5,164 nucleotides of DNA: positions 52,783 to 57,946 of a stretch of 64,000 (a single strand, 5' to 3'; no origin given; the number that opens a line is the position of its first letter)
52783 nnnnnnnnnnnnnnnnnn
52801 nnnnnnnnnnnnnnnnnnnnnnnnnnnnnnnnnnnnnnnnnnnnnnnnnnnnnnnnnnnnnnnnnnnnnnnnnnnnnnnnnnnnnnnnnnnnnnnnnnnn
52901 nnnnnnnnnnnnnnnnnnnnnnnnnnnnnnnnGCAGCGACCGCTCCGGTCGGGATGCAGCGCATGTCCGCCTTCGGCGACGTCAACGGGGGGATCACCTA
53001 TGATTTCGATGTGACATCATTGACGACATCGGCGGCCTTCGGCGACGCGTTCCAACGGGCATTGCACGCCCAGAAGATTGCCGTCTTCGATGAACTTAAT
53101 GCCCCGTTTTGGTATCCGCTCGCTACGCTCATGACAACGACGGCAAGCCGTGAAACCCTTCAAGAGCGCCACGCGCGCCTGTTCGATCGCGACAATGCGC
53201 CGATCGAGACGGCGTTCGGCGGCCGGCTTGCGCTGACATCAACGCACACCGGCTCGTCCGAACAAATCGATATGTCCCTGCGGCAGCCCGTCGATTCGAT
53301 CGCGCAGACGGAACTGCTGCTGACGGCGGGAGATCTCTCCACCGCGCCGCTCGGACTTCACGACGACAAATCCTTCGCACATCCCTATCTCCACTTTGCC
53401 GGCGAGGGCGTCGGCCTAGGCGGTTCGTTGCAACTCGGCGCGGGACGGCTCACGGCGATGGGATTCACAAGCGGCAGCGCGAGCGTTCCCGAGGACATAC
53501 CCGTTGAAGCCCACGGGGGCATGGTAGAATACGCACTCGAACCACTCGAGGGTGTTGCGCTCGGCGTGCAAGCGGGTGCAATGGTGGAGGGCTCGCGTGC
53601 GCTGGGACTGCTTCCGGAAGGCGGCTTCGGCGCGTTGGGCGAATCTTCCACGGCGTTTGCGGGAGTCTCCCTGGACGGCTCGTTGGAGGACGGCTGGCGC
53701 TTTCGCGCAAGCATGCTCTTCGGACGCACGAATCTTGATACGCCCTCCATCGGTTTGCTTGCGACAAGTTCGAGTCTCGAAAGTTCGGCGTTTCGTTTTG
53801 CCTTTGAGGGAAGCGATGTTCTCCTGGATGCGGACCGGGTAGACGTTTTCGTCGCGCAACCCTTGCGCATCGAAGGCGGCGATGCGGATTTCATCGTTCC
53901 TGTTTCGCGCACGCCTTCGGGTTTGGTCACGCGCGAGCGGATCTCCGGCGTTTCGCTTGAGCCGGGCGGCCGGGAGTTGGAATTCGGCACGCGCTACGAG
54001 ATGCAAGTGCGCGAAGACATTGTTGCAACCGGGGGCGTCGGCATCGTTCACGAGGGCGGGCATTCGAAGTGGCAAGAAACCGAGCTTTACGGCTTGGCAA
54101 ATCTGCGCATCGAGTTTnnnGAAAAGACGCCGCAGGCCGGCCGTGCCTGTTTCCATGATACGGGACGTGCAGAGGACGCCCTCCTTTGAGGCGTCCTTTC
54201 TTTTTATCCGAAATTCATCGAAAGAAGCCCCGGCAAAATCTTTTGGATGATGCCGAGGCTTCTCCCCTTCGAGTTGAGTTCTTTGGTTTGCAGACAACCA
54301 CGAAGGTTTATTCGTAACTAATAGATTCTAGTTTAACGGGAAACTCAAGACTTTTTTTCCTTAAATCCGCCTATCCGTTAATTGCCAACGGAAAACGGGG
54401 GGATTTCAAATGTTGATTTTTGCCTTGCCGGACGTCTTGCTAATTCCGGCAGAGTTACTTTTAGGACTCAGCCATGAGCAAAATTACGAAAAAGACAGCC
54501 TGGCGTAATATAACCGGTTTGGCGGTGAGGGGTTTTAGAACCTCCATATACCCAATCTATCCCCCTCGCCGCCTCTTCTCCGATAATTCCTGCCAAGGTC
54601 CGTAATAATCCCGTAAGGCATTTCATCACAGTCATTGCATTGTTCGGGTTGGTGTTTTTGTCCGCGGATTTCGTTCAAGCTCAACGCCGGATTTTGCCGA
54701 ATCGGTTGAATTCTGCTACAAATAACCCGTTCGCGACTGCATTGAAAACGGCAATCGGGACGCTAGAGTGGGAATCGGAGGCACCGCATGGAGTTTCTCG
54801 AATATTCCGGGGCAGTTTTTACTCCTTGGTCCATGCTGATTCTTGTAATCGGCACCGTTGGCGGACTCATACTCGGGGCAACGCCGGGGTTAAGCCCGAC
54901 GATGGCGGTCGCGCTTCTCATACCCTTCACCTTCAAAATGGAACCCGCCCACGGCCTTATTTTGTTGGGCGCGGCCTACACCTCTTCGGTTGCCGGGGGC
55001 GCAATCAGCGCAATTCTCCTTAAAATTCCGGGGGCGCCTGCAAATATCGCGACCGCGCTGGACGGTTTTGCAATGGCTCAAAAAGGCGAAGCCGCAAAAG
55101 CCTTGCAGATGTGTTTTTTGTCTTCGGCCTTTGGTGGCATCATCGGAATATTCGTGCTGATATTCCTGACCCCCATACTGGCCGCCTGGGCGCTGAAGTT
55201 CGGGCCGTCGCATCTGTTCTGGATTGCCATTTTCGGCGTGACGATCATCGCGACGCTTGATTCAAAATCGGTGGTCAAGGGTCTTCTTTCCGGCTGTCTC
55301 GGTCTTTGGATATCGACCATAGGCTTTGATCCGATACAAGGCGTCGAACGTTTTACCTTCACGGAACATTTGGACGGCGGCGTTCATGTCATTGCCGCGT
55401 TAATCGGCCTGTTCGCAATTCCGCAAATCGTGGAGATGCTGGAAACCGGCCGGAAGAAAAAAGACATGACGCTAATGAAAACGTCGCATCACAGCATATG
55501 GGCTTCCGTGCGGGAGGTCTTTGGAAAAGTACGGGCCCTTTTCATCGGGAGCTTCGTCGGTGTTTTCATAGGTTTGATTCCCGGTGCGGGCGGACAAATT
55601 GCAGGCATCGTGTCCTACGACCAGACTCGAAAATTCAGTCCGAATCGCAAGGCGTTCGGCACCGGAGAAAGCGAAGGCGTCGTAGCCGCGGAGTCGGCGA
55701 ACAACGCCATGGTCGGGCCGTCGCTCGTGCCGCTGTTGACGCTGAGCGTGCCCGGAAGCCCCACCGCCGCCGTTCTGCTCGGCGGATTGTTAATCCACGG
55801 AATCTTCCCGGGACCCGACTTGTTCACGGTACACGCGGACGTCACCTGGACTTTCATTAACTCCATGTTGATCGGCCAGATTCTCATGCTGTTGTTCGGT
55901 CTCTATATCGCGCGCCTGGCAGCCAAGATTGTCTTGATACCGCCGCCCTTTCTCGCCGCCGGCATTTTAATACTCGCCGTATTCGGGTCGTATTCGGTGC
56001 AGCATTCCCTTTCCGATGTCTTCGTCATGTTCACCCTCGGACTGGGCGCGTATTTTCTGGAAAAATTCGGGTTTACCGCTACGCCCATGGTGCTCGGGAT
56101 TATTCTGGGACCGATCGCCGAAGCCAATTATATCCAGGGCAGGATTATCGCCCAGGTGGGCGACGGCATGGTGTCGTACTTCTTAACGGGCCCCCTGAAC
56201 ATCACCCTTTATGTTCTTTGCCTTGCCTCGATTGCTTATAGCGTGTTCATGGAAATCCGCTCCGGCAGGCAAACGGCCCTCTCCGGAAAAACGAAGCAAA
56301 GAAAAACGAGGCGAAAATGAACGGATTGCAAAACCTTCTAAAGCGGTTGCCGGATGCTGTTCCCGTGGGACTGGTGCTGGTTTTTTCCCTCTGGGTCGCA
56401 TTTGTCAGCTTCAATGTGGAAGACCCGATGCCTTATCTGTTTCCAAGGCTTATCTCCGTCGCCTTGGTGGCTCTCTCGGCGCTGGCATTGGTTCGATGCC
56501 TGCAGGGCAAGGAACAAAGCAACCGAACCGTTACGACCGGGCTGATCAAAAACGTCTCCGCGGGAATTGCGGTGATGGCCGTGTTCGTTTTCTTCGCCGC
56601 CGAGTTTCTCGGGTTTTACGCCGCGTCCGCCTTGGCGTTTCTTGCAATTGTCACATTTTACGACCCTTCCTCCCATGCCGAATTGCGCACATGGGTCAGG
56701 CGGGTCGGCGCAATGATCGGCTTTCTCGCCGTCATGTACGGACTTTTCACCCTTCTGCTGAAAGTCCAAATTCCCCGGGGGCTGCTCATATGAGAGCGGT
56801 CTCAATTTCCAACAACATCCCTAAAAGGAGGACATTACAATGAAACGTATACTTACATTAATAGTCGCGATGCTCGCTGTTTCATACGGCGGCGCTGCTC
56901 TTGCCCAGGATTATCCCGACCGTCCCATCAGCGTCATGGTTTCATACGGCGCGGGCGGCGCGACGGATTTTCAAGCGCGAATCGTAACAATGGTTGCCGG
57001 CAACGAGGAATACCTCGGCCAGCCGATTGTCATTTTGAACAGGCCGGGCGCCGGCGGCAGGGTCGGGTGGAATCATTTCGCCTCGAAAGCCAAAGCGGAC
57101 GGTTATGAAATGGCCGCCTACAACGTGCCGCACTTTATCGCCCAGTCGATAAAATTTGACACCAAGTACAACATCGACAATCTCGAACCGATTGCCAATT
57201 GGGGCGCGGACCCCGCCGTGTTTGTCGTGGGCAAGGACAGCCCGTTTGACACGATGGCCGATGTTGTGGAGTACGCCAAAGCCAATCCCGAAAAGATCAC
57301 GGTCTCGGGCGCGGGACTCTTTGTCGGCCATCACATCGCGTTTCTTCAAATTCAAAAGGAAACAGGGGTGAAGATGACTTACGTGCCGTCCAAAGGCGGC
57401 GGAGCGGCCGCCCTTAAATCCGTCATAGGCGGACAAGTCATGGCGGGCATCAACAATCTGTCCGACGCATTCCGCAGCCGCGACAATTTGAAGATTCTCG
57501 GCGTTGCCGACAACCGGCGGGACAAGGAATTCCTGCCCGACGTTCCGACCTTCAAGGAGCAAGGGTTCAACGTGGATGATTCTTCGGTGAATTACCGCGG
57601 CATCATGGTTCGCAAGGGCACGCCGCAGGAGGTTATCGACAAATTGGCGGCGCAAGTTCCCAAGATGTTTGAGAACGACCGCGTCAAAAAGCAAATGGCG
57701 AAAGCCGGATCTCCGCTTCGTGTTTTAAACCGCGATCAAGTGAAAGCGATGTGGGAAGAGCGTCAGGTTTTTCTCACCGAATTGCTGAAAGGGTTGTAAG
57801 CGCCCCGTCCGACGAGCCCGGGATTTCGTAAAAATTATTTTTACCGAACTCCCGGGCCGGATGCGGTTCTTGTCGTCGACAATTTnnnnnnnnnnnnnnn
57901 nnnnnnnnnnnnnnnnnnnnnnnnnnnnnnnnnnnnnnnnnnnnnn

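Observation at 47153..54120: Tandem NalP/SphB1-like lipoprotein autotransporter subtilases; upstream copy has a degenerate catalytic Ser motif and an in-frame (GN)n microsatellite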

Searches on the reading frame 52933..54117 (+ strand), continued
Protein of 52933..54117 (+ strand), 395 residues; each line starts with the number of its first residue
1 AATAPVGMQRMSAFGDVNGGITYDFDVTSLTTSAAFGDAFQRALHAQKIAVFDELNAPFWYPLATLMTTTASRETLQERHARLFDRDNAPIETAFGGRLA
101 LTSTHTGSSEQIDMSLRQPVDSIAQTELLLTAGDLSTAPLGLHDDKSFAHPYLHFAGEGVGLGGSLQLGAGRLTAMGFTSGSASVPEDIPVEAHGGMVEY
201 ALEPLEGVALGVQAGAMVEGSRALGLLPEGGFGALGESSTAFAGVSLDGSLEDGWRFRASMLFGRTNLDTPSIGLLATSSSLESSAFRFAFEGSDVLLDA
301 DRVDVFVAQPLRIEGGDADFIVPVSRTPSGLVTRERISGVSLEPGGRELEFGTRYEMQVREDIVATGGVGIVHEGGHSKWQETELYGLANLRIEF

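Call 89: find_homologous_proteins(query=A8, max_evalue=1e-20)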
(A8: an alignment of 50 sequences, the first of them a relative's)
Query A8 (50 sequences) (941 aa, profile of the alignment): 1114 proteins with E <= 1e-20 among 8000 candidates; the best 120 are listed.
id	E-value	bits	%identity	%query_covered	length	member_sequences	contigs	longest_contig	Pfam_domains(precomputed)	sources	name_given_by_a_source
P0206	0.0e+0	1444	32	27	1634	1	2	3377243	PF00082.28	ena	-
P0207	0.0e+0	1056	28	36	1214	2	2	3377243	PF00082.28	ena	-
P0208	0.0e+0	1055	26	59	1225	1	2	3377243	PF00082.28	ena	-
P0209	3.1e-283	960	29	38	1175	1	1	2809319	PF00082.28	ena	-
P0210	1.5e-269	915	28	42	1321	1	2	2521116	PF00082.28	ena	-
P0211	4.8e-269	913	27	62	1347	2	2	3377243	PF00082.28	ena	-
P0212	8.5e-268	909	28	58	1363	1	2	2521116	PF00082.28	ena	-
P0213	1.2e-265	902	27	74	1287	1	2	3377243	PF00082.28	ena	-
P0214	1.5e-265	902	28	57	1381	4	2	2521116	PF00082.28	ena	-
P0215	3.0e-263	894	28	42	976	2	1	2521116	PF00082.28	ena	-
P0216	1.7e-262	892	29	77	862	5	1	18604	PF00082.28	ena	-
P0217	1.9e-259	881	29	42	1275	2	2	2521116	PF00082.28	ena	-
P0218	7.9e-257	873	28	92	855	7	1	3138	PF00082.28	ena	-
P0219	1.0e-254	866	31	75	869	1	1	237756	PF00082.28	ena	-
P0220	2.2e-250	852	28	77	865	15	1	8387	PF00082.28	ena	-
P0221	4.0e-250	851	29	99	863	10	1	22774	PF00082.28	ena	-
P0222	1.7e-247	842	25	25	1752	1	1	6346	PF00082.28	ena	-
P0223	1.3e-245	836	29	75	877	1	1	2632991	PF00082.28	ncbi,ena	-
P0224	1.9e-242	825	27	77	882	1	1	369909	PF00082.28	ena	-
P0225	2.5e-240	818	29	93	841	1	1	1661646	PF00082.28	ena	-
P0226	3.5e-237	808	29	90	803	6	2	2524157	PF00082.28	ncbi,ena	-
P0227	5.7e-237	807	30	91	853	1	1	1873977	PF00082.28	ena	-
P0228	2.5e-235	802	32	77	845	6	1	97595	PF00082.28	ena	-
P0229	3.4e-235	801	30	95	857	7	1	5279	PF00082.28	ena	-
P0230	2.6e-233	795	32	74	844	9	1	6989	PF00082.28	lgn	-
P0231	5.1e-233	794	30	77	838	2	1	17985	PF00082.28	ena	-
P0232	1.2e-231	790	32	75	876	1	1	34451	PF00082.28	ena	-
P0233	1.2e-229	783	31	74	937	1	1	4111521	PF00082.28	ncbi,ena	-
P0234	3.6e-229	781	32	75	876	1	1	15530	PF00082.28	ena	-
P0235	2.8e-228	778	30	74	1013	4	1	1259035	PF00082.28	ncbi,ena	-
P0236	2.4e-226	772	31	79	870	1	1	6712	PF00082.28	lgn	-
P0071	1.7e-224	766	27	79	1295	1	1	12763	PF03160.21,PF00082.28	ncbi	ncbi:MAG: S8 family serine peptidase [bacterium]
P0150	1.4e-223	763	27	94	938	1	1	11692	PF00082.28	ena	-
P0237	6.1e-223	761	27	81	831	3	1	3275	PF00082.28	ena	-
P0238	1.0e-222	760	28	75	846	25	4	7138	PF00082.28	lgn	-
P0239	8.4e-222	757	26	81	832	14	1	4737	PF00082.28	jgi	-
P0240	2.3e-221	756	27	81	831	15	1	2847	PF00082.28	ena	-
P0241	8.7e-221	754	26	81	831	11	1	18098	PF00082.28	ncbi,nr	ncbi:MAG: S8 family peptidase [SAR86 cluster bacterium]|nr:S8 family peptidase [SAR86 cluster bacter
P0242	1.2e-220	753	27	81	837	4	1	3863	PF00082.28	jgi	-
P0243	5.3e-219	748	27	81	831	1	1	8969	PF00082.28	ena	-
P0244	7.1e-218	744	30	79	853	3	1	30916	PF00082.28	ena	-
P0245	2.4e-217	742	28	81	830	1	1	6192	PF00082.28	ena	-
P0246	5.7e-217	741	27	81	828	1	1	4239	PF00082.28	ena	-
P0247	7.4e-217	741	27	77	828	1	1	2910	PF00082.28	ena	-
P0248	8.4e-217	740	27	77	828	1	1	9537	PF00082.28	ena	-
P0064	1.3e-216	740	100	100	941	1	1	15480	PF00082.28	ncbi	ncbi:MAG: S8 family serine peptidase [Parvularculales bacterium]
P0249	2.2e-216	739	27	79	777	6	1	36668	PF00082.28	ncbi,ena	-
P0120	6.6e-216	737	30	42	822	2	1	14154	PF00082.28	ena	-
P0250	1.1e-215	737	30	79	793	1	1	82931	PF00082.28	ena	-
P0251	1.4e-215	736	27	94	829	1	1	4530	PF00082.28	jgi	-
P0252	2.4e-215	736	30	42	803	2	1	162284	PF00082.28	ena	-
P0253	2.9e-215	735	26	94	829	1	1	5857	PF00082.28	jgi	-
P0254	3.2e-215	735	26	94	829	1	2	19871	PF00082.28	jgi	jgi:hypothetical protein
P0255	3.4e-215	735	30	79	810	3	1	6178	PF00082.28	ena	-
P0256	4.8e-215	735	31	43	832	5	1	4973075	PF00082.28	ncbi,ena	-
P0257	5.3e-215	734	29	69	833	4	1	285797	PF00082.28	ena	-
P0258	5.6e-215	734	27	79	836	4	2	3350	PF00082.28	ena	-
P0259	6.1e-215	734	27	81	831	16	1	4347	PF00082.28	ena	-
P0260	7.0e-215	734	26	89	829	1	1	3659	PF00082.28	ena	-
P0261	7.4e-215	734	30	42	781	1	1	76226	PF00082.28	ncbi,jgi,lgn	-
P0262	7.5e-215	734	26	94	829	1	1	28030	PF00082.28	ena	-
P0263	9.4e-215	734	29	94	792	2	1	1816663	PF00082.28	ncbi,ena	-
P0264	1.2e-214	733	26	94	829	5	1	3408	PF00082.28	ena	-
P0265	1.2e-214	733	27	81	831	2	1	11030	PF00082.28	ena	-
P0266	1.3e-214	733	26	89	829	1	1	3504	PF00082.28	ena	-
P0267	1.6e-214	733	26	89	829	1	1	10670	PF00082.28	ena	-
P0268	2.5e-214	732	31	69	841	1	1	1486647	PF00082.28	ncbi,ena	-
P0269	2.8e-214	732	26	89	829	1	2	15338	PF00082.28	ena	-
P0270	3.0e-214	732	30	79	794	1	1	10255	PF00082.28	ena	-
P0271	3.2e-214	732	26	94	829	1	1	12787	PF00082.28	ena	-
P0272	4.7e-214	731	26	89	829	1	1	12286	PF00082.28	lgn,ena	-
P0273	8.8e-214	730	26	94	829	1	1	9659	PF00082.28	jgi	-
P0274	1.0e-213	730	28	79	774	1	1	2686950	PF00082.28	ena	-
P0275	1.3e-213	730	26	89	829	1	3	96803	PF00082.28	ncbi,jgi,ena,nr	ncbi:S8 family serine peptidase [Gammaproteobacteria bacterium]|nr:S8 family serine peptidase [Gamma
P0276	2.6e-213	729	29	69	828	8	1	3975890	PF00082.28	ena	-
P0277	2.8e-213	729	29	79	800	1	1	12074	PF00082.28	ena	-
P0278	3.3e-213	729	26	79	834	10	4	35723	PF00082.28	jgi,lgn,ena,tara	tara:strand:+ start:1857 stop:4361 length:2505 start_codon:yes stop_codon:yes gene_type:complete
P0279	3.4e-213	729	29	79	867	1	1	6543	PF00082.28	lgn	-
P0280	4.6e-213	728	27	95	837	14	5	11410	PF00082.28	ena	-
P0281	9.3e-213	727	27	89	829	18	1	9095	PF00082.28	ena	-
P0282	1.3e-212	727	27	81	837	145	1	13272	PF00082.28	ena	-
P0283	1.4e-212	727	31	78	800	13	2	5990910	PF00082.28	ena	-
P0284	1.5e-212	726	29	70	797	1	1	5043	PF00082.28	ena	-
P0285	1.7e-212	726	26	94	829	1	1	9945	PF00082.28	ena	-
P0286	2.9e-212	725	27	89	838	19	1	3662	PF00082.28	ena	-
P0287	3.9e-212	725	29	64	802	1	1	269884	PF00082.28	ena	-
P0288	5.4e-212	725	25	89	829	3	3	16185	PF00082.28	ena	-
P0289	6.2e-212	724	26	89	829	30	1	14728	PF00082.28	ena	-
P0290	1.4e-211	723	31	34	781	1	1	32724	PF00082.28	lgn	-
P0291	2.7e-211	722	29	47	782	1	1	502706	PF00082.28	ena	-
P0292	4.5e-211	722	27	76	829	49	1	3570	PF00082.28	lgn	-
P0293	4.5e-211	721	27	94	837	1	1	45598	PF00082.28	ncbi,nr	ncbi:S8 family serine peptidase [Gammaproteobacteria bacterium]|nr:S8 family serine peptidase [Gamma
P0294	6.1e-211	721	27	94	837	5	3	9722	PF00082.28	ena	-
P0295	8.3e-211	721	30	79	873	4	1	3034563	PF00082.28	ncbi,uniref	ncbi:S8 family serine peptidase [Candidatus Spongiihabitans sp.]|uniref:S8 family peptidase n=1 Tax=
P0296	1.2e-210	720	28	42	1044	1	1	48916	PF00082.28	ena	-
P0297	1.9e-210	719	27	79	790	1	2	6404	PF00082.28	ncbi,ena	-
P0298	2.0e-210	719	29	79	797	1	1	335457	PF00082.28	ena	-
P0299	2.5e-210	719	27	76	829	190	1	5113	PF00082.28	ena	-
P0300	2.8e-210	719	27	79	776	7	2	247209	PF00082.28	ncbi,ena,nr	ncbi:MAG: S8 family serine peptidase [Nitrospira sp.]|nr:S8 family serine peptidase [Nitrospira sp.]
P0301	2.8e-210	719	30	79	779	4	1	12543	PF00082.28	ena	-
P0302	2.9e-210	719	29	76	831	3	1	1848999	PF00082.28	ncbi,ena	-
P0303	2.9e-210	719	28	79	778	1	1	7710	PF00082.28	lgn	-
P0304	3.8e-210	718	30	79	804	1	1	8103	PF00082.28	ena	-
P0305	5.6e-210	718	32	43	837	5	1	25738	PF00082.28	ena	-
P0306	6.2e-210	718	30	79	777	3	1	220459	PF00082.28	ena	-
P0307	6.8e-210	718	27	43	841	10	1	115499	PF00082.28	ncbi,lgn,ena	-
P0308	7.3e-210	717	30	79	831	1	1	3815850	PF00082.28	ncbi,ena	-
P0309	7.6e-210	717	29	79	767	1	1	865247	PF00082.28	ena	-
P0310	8.9e-210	717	28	46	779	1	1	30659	PF00082.28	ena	-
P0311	1.0e-209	717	31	78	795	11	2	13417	PF00082.28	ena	-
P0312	1.2e-209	717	28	71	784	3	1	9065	PF00082.28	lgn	-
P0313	1.3e-209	717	30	79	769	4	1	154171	PF00082.28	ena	-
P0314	1.4e-209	717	30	78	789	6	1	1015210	PF00082.28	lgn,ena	-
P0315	1.9e-209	716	31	43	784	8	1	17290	PF00082.28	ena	-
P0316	2.1e-209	716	29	79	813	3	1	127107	PF00082.28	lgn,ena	-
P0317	2.5e-209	716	29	77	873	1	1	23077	PF00082.28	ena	-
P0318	2.7e-209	716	29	79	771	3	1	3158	PF00082.28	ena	-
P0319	3.0e-209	715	31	42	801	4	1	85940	PF00082.28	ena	-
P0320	3.2e-209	715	27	94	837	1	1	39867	PF00082.28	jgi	jgi:hypothetical protein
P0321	3.4e-209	715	28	79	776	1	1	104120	PF00082.28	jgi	-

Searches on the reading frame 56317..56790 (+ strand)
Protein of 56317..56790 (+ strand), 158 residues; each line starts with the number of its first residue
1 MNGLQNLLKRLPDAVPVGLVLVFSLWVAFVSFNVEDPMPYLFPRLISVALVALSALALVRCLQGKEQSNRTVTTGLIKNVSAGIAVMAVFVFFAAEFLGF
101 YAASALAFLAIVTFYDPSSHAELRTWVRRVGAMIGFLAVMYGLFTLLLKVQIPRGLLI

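Call 90: search_protein_families(library=pfam, proteins=[window:56317-56790:+], max_evalue=0.00001)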
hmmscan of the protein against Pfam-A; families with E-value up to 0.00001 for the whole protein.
window:56317-56790:+ (158 aa): 1 family
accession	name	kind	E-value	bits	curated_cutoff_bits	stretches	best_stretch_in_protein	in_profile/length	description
PF07331.16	TctB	-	4.9e-16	59.6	29.1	1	20-153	7-137/137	Tripartite tricarboxylate transporter TctB family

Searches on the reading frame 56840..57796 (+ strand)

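Call 90: search_protein_families(library=pfam, proteins=[window:56840-57796:+], max_evalue=0.00001)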
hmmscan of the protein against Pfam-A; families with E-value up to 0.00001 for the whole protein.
window:56840-57796:+ (319 aa): 1 family
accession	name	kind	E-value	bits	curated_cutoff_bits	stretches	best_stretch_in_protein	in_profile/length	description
PF03401.19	TctC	-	4.5e-38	131.8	27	1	53-296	7-249/274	Tripartite tricarboxylate transporter family receptor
